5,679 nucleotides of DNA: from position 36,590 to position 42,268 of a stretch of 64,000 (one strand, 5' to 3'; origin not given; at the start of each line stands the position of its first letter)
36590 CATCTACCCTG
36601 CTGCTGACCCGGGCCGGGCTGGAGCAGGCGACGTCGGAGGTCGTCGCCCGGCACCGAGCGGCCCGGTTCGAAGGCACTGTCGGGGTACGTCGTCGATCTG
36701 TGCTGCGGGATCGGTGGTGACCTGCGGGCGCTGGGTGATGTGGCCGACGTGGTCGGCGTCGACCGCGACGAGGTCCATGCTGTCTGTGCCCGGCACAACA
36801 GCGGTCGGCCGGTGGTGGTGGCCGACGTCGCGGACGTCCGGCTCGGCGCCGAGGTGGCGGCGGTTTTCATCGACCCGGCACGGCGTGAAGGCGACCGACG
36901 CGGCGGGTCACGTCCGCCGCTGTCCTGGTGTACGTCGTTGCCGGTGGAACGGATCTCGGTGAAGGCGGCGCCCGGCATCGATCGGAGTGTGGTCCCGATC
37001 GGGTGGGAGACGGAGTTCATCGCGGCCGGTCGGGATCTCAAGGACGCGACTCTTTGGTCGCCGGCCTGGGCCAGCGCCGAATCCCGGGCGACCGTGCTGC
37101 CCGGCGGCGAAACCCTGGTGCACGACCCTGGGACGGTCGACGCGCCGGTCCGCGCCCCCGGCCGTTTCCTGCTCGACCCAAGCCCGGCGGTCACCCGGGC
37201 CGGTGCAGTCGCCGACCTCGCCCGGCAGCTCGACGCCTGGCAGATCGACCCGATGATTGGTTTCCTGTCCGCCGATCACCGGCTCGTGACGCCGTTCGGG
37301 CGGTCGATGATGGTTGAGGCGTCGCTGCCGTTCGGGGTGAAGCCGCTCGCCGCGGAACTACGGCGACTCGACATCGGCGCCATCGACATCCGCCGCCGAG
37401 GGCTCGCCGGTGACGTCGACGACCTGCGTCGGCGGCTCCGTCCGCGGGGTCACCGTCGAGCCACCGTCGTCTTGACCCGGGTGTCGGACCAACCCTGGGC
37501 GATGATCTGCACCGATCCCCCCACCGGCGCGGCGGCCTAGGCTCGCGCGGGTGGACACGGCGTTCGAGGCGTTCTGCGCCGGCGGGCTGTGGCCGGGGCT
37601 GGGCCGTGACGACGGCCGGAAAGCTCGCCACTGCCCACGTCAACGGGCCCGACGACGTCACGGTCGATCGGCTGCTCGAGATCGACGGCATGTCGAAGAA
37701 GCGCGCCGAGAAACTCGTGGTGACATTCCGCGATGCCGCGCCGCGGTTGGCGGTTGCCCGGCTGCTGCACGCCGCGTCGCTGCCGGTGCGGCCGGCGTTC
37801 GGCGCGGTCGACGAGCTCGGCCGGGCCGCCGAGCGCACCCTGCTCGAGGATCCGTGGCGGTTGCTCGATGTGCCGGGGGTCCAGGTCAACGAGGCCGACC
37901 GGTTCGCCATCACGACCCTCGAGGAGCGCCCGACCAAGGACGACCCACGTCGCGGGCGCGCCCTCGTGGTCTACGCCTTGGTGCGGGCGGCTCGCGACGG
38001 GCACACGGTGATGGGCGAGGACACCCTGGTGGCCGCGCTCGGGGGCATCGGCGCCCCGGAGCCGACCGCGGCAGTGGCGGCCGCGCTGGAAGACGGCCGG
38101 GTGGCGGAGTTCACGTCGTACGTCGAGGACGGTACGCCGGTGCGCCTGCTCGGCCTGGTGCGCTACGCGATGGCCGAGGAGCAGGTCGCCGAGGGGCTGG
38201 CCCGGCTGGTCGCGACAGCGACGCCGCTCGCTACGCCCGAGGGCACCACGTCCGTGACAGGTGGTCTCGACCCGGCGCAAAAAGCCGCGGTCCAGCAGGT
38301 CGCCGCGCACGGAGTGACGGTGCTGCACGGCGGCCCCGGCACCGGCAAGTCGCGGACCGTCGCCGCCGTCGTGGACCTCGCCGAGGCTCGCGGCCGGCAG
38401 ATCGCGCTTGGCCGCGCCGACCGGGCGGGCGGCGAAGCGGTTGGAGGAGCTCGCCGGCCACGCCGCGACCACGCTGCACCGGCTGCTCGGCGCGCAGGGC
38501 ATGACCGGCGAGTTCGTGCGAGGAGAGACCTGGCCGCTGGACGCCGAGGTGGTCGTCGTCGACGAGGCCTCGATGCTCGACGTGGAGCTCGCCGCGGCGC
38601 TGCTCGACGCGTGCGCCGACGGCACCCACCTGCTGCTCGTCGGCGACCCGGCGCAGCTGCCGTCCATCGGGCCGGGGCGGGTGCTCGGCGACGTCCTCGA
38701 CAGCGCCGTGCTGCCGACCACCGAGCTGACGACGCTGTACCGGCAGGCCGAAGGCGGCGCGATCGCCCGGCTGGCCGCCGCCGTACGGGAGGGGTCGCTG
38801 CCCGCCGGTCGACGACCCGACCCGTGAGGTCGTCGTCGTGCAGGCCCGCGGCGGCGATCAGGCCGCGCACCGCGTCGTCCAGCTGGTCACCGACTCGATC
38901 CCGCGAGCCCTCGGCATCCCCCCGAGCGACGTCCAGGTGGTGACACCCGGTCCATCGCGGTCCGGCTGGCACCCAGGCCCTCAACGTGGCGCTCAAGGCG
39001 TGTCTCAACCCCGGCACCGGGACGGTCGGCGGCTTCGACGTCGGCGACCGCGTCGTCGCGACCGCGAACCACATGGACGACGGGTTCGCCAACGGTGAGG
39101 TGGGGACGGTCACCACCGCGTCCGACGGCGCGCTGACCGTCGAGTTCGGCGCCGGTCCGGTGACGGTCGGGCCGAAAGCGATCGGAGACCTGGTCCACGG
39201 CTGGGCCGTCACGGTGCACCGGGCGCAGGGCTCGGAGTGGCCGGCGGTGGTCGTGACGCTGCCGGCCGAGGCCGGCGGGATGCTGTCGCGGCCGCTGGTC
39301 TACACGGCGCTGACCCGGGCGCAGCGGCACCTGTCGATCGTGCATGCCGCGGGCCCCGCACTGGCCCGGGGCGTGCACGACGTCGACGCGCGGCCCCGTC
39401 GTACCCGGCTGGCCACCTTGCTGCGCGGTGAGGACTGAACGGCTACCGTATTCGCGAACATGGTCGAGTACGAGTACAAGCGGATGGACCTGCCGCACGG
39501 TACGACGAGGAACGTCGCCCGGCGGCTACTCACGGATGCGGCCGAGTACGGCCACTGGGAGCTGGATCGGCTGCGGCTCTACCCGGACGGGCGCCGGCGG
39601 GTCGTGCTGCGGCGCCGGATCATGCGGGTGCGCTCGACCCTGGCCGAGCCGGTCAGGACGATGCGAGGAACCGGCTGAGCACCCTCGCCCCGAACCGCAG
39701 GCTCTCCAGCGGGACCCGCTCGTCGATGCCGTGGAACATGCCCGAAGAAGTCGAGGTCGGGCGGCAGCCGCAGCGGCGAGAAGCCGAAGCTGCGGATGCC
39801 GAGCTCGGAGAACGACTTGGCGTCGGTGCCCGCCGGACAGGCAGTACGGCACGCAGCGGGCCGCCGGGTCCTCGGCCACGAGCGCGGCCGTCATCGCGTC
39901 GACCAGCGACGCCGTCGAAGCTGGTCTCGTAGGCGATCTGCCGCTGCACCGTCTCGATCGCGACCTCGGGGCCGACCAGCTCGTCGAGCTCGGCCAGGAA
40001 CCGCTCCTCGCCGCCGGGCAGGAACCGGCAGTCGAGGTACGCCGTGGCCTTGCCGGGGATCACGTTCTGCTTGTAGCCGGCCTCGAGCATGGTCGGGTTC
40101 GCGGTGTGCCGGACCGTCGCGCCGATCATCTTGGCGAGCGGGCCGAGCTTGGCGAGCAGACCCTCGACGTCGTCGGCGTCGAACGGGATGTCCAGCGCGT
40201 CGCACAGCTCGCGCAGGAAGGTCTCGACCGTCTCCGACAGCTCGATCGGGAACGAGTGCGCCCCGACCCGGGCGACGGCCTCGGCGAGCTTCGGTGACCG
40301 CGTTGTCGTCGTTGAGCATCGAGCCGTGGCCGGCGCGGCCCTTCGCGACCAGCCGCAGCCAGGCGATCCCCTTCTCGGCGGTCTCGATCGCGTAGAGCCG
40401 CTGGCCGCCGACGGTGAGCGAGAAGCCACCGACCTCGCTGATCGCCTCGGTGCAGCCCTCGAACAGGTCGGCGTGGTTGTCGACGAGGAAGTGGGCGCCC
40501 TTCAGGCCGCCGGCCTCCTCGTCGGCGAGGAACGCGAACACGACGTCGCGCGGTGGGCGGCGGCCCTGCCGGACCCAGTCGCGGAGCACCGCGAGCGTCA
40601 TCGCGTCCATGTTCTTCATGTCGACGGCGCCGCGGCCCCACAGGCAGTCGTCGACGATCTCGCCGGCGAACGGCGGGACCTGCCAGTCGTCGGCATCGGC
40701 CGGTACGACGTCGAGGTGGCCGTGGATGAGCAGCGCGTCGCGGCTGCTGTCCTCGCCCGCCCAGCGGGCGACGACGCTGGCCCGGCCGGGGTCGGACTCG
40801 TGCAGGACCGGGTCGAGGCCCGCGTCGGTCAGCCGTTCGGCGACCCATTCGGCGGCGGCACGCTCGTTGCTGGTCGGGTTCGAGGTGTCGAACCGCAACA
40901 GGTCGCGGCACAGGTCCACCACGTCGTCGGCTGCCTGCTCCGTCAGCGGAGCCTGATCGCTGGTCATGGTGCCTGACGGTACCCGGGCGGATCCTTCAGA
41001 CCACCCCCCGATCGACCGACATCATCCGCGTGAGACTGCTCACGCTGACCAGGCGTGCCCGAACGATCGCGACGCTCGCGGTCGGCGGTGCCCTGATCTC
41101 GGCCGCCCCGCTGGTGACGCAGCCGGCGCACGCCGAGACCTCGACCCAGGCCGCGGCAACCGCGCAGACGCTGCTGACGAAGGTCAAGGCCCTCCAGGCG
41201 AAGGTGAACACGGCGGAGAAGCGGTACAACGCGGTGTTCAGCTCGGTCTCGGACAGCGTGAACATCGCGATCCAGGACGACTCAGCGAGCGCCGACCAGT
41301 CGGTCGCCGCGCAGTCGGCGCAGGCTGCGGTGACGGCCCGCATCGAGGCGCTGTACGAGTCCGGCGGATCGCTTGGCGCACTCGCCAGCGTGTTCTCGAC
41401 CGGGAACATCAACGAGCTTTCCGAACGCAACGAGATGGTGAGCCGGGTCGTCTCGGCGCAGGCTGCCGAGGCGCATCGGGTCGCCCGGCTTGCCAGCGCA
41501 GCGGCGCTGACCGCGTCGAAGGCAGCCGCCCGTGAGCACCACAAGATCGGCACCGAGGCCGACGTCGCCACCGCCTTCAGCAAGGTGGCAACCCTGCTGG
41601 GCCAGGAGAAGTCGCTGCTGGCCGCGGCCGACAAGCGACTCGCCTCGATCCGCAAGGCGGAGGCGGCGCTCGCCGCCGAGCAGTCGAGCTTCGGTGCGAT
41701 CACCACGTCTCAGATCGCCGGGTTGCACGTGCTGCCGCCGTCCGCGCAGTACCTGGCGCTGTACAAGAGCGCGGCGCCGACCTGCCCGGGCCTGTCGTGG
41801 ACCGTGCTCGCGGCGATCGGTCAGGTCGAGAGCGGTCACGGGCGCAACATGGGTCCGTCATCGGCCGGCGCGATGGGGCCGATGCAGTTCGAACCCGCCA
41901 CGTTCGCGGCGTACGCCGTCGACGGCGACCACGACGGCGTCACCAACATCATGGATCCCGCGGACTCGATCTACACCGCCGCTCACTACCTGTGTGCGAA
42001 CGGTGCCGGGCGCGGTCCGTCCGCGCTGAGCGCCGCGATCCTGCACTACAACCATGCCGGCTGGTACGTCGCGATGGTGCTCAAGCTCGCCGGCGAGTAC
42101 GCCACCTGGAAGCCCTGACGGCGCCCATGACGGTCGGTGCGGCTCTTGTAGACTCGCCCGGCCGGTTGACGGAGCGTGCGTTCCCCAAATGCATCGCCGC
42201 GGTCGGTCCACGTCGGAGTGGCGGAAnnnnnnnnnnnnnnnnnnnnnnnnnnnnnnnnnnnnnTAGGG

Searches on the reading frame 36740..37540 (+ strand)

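Call 65: search_protein_families(library=pfam, proteins=[window:36740-37540:+], max_evalue=0.001)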
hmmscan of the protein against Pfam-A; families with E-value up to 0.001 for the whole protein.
window:36740-37540:+ (266 aa): 1 family
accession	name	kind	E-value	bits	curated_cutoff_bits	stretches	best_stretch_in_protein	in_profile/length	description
PF18096.6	Thump_like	-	2.2e-17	63.1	26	1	187-258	1-77/78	THUMP domain-like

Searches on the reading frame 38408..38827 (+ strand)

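Call 65: search_protein_families(library=pfam, proteins=[window:38408-38827:+], max_evalue=0.001)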
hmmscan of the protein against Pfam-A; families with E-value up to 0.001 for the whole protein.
window:38408-38827:+ (139 aa): 3 families
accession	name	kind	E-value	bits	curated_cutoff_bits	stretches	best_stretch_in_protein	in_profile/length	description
PF13604.12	AAA_30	-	2.1e-29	103.1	27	1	2-132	52-174/191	AAA domain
PF13245.12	AAA_19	-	3.9e-26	92.2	25.1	1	1-89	46-134/134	AAA domain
PF13086.12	AAA_11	-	4.2e-05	23.9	27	1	46-86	214-252/257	AAA domain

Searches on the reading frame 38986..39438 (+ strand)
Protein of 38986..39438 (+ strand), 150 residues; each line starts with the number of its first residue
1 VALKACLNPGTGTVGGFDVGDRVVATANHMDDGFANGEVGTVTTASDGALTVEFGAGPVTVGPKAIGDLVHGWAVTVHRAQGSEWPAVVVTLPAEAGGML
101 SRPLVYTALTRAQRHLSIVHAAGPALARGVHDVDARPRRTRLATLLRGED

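Call 65: search_protein_families(library=pfam, proteins=[window:38986-39438:+], max_evalue=0.001)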
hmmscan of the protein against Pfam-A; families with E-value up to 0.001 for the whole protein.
window:38986-39438:+ (150 aa): 3 families
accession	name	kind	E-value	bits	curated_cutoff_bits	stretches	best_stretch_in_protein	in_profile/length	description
PF13538.12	UvrD_C_2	-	4.3e-17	62.1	27.4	1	71-119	1-52/52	UvrD-like helicase C-terminal domain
PF18335.7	SH3_13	-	6.4e-07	29.5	41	1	16-54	25-65/65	ATP-dependent RecD-like DNA helicase SH3 domain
PF01443.25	Viral_helicase1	-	7.3e-05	23.1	21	1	74-119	179-227/228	Viral superfamily 1 RNA helicase core domain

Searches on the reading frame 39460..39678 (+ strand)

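Call 65: search_protein_families(library=pfam, proteins=[window:39460-39678:+], max_evalue=0.001)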
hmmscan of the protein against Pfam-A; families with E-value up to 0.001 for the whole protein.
window:39460-39678:+ (72 aa): 1 family
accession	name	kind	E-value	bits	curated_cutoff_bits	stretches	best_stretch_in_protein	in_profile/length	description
PF18963.5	DUF5703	-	1.1e-24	86.2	33.2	1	3-53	1-51/51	Family of unknown function (DUF5703)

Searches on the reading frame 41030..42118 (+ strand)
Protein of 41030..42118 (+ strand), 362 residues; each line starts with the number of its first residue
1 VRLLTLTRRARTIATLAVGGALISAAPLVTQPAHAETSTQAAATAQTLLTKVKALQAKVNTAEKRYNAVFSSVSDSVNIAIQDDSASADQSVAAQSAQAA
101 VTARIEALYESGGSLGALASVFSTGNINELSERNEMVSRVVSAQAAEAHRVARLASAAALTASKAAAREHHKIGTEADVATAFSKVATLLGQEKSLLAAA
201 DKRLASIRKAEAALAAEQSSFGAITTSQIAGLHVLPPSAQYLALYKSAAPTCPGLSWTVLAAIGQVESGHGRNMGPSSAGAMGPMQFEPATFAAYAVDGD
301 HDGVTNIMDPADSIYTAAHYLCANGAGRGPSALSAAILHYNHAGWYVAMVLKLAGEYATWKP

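Call 7: search_protein_families(library=pfam, proteins=[window:41030-42118:+], max_evalue=0.01)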
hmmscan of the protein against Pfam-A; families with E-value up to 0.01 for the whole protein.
window:41030-42118:+ (362 aa): 2 families
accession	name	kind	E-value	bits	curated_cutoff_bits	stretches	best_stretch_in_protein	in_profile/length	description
PF13406.11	SLT_2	-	1.3e-12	48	24.3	1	272-326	146-201/292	Transglycosylase SLT domain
PF01464.25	SLT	-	6e-09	35.9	21.3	1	253-343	10-97/117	Transglycosylase SLT domain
